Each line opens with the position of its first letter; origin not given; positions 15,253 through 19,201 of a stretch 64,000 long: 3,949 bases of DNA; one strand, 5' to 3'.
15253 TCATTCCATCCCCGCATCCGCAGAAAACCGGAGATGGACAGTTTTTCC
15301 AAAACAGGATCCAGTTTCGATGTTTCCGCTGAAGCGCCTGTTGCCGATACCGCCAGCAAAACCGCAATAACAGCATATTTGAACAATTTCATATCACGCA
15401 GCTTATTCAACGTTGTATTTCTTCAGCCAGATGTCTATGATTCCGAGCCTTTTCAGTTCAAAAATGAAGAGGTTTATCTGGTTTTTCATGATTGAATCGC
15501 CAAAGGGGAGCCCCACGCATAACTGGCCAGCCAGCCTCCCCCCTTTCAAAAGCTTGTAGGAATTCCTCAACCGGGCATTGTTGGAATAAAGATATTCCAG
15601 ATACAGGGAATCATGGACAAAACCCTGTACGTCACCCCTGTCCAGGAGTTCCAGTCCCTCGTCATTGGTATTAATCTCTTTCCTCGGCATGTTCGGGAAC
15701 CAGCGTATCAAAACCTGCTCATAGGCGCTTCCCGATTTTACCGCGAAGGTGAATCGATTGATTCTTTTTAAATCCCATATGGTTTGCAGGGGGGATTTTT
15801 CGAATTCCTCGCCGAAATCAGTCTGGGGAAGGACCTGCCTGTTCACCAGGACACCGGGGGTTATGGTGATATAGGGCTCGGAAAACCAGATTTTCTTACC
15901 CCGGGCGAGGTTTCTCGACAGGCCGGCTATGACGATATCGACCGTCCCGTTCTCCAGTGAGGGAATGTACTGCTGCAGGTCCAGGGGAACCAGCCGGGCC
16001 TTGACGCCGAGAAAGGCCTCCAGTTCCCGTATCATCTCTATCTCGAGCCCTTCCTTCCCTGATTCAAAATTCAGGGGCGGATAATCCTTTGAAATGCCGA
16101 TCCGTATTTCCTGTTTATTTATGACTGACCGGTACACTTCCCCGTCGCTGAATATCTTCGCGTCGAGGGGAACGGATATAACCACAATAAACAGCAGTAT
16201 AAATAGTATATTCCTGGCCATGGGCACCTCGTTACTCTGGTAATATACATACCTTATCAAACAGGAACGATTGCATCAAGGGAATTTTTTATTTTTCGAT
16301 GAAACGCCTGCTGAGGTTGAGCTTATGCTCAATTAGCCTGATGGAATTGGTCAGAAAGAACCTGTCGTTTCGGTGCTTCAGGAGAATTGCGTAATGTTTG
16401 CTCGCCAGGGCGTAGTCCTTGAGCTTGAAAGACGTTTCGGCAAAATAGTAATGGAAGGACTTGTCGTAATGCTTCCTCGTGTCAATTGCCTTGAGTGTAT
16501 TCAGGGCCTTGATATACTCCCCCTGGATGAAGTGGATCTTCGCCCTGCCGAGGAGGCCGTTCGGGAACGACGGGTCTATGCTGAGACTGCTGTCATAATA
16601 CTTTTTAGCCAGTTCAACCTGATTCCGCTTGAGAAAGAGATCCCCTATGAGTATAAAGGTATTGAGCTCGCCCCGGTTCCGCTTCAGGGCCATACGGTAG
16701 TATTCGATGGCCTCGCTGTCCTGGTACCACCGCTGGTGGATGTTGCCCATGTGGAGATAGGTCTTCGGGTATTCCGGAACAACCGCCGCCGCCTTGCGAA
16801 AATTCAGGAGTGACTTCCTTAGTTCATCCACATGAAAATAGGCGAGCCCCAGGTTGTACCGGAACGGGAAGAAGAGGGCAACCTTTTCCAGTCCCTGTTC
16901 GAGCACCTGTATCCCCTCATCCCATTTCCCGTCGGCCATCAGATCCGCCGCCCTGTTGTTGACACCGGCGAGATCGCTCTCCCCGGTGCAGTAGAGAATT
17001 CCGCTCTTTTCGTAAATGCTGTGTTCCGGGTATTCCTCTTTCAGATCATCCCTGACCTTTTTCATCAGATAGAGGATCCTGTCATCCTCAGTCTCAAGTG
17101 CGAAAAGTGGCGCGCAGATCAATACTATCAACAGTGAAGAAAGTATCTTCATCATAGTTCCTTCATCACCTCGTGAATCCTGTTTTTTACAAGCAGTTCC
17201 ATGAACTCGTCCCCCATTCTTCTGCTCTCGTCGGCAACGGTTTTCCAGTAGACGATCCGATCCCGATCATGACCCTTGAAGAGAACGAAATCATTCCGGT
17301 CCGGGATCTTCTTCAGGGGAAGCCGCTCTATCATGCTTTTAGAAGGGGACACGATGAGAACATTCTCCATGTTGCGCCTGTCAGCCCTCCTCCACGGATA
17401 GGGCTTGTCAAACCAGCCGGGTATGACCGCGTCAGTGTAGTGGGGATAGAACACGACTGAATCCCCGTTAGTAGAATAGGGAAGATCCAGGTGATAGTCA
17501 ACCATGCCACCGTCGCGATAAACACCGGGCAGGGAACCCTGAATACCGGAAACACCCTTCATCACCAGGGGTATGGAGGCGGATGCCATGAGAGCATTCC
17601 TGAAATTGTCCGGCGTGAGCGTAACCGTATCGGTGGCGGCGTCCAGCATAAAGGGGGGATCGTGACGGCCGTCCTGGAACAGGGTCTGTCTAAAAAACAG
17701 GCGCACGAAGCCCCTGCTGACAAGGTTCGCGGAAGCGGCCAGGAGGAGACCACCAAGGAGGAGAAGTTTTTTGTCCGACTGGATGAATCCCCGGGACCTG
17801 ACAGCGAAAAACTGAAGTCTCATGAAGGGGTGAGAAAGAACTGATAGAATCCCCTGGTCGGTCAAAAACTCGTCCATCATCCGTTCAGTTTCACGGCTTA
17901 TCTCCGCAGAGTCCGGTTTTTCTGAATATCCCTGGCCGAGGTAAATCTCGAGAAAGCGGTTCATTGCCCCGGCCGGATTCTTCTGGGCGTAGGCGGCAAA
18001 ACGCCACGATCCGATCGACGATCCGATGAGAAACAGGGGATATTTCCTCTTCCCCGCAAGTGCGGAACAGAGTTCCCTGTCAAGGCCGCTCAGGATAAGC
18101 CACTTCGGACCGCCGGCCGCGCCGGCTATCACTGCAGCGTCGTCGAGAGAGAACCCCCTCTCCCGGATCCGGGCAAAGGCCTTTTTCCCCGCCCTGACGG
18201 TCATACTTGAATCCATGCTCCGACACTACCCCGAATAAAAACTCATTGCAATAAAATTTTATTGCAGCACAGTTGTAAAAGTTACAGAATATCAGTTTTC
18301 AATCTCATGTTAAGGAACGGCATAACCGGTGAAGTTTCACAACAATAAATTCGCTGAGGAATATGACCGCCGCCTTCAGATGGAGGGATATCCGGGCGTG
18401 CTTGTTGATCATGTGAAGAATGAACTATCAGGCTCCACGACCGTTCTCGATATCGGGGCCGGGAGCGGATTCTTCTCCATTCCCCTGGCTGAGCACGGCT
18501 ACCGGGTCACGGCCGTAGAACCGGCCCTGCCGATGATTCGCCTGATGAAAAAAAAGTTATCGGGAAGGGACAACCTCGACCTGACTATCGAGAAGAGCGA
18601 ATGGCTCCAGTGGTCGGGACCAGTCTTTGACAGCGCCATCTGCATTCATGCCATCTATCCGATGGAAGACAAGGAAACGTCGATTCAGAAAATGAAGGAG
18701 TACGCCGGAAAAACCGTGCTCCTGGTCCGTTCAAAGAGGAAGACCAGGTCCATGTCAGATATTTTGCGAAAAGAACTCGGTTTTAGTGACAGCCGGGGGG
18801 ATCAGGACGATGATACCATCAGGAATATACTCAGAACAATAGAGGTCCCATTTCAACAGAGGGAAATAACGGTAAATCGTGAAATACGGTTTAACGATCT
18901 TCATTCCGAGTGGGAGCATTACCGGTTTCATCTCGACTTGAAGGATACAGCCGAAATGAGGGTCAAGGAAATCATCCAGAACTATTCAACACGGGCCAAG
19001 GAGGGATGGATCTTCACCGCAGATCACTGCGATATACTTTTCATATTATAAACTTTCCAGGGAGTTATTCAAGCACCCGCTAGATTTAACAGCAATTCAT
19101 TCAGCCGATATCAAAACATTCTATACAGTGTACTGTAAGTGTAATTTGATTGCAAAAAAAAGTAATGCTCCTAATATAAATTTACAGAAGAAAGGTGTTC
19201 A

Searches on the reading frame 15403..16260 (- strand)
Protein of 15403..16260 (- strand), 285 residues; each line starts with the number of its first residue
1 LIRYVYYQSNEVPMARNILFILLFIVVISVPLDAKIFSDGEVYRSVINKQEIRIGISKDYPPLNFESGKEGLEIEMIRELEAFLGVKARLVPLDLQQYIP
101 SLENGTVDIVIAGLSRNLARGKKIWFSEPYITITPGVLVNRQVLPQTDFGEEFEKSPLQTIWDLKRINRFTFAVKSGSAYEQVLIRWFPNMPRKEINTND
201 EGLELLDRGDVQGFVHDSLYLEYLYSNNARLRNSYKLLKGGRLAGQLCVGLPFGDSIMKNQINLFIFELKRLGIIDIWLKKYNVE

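Call 52: search_protein_families(library=pfam, proteins=[window:15403-16260:-], max_evalue=0.0001)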
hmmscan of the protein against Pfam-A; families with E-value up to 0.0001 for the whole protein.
window:15403-16260:- (285 aa): 1 family
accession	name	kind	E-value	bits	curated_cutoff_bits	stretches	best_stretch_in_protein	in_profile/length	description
PF00497.25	SBP_bac_3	-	2e-21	76.5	26.4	1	52-282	1-129/132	Bacterial extracellular solute-binding proteins, family 3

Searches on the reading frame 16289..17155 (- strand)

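Call 52: search_protein_families(library=pfam, proteins=[window:16289-17155:-], max_evalue=0.0001)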
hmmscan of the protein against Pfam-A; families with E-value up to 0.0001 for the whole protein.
window:16289-17155:- (288 aa): 10 families
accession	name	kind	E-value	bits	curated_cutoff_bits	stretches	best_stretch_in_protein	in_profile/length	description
PF00515.34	TPR_1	-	3.9e-17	61.7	27.8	0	168-197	5-34/34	Tetratricopeptide repeat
PF07719.23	TPR_2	-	1.9e-16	59.1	27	0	100-128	5-33/34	Tetratricopeptide repeat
PF13414.12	TPR_11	-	8.3e-13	48.2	26.8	0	171-212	1-42/42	TPR repeat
PF13424.12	TPR_12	-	3.4e-10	40.4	30.1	0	100-159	7-74/77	Tetratricopeptide repeat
PF13428.12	TPR_14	-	5.2e-10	39.4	23.5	0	169-206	6-43/44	Tetratricopeptide repeat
PF13181.12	TPR_8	-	5.2e-09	36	25.7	0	167-196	4-33/34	Tetratricopeptide repeat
PF13432.12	TPR_16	-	5.6e-08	33.5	32.7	0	170-219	3-52/65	Tetratricopeptide repeat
PF14559.12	TPR_19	-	1.1e-06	29.2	25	0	175-225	2-52/68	Tetratricopeptide repeat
PF13431.12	TPR_17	-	2.8e-06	27.6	24.4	0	186-218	1-33/34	Tetratricopeptide repeat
PF12895.13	ANAPC3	-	8.5e-06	26.4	27.2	0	182-253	7-77/82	Anaphase-promoting complex, cyclosome, subunit 3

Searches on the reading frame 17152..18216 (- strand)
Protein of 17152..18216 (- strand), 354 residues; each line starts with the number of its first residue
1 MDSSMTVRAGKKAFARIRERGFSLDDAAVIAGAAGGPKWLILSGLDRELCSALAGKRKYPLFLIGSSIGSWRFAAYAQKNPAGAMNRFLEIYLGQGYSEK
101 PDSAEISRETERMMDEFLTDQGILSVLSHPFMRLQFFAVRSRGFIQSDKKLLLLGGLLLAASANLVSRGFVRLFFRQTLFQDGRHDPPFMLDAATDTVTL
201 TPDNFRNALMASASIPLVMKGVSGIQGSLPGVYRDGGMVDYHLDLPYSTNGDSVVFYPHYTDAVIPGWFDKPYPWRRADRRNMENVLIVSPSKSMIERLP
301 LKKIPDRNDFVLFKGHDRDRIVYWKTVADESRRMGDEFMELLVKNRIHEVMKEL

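Call 53: search_protein_families(library=pfam, proteins=[window:17152-18216:-], max_evalue=0.0001)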
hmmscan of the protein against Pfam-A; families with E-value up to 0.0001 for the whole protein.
window:17152-18216:- (354 aa): 1 family
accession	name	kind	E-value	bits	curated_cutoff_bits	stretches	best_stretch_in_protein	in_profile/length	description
PF01734.28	Patatin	-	8.1e-06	26.6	27.7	1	51-240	18-183/191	Patatin-like phospholipase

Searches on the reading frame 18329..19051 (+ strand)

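Call 53: search_protein_families(library=pfam, proteins=[window:18329-19051:+], max_evalue=0.0001)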
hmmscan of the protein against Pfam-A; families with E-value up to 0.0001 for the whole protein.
window:18329-19051:+ (240 aa): 6 families
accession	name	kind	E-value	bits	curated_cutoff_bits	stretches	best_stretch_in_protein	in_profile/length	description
PF13649.12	Methyltransf_25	-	1.8e-09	38.6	27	1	39-123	1-90/97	Methyltransferase domain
PF08241.18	Methyltransf_11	-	1.1e-08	36.1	21.2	1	40-123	1-84/95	Methyltransferase domain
PF13847.12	Methyltransf_31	-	4.4e-07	30.1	27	1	35-135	3-111/145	Methyltransferase domain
PF00398.26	RrnaAD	-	6.4e-07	29.2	24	1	30-100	25-93/263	Ribosomal RNA adenine dimethylase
PF13489.12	Methyltransf_23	-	9.4e-07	29.1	27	1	36-133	23-115/164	Methyltransferase domain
PF08242.18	Methyltransf_12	-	1.3e-06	29.5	30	1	40-124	1-90/98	Methyltransferase domain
